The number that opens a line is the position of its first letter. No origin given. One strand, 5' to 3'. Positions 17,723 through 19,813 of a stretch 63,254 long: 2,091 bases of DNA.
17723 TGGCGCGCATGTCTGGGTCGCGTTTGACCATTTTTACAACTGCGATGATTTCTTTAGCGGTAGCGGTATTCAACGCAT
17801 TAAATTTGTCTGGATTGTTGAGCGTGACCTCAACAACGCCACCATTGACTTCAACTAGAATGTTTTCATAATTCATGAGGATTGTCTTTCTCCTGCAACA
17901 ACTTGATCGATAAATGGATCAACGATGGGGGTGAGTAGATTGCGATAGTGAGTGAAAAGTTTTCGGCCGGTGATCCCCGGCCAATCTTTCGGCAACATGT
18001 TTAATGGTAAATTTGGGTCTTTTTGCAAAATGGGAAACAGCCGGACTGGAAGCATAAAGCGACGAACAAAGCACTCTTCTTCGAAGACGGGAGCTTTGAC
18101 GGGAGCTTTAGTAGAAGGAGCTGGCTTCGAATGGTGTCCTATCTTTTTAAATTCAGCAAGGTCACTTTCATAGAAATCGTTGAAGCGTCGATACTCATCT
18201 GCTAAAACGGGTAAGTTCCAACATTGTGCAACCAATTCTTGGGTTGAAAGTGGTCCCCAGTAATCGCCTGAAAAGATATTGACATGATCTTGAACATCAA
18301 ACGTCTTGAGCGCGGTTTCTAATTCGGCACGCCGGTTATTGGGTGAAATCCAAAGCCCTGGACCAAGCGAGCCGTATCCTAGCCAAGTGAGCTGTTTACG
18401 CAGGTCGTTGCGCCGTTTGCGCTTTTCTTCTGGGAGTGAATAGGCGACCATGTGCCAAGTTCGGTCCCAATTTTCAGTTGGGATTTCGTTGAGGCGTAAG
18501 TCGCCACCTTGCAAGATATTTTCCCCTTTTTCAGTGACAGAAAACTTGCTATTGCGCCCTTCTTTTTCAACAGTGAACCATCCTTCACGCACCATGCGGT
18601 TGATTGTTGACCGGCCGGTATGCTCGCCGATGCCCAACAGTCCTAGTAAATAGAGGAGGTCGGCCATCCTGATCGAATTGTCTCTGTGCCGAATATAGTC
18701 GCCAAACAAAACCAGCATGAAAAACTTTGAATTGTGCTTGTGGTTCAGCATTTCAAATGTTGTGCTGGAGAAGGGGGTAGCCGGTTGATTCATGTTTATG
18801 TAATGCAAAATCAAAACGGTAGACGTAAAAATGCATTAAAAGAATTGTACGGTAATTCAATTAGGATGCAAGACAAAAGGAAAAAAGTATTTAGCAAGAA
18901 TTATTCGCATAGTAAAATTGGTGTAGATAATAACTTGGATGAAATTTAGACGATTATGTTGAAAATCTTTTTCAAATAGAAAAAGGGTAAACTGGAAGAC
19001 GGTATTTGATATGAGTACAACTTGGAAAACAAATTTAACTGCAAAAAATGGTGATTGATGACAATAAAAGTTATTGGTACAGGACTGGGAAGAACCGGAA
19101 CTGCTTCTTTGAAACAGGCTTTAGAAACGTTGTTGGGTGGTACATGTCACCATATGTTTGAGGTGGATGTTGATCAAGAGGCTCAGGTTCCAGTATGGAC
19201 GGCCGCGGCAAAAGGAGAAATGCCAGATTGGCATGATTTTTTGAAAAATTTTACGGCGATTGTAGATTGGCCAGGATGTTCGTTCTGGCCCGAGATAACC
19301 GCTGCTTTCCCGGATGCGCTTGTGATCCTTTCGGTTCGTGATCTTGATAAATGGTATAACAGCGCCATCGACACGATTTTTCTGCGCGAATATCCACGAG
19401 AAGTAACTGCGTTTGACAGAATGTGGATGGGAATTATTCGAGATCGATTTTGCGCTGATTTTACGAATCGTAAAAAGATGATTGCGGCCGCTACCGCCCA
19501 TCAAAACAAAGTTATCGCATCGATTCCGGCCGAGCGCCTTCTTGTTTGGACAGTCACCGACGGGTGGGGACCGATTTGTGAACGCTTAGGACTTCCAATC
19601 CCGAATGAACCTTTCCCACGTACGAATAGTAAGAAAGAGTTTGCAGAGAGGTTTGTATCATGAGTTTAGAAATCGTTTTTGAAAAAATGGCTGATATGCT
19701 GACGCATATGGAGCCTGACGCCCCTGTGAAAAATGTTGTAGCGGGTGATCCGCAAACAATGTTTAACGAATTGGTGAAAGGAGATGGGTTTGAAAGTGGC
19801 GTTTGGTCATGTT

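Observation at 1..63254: Hyper-abundant 6-bp palindrome CGGCCG, a HIP1-like iterated palindrome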

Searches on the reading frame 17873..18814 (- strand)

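Call 63: search_protein_families(library=pfam, proteins=[window:17873-18814:-], max_evalue=0.001)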
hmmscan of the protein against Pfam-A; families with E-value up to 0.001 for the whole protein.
window:17873-18814:- (313 aa): 3 families
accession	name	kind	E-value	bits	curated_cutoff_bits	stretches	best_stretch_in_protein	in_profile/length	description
PF20803.2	PaaX_M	-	4.5e-28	97.6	24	1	114-195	2-83/83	PaaX protein central Cas2-like domain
PF07848.18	PaaX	-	5.2e-15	55.9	24.8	1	33-97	6-70/70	PaaX-like protein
PF08223.16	PaaX_C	-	1.9e-10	41.4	22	1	199-302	1-89/91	PaaX-like protein C-terminal domain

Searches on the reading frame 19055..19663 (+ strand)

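Call 63: search_protein_families(library=pfam, proteins=[window:19055-19663:+], max_evalue=0.001)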
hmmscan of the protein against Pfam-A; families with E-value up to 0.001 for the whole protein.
window:19055-19663:+ (202 aa): 1 family
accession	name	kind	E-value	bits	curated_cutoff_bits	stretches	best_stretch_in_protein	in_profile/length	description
PF17784.7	Sulfotransfer_4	-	3e-56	191.1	22.8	1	5-196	1-215/215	Sulfotransferase domain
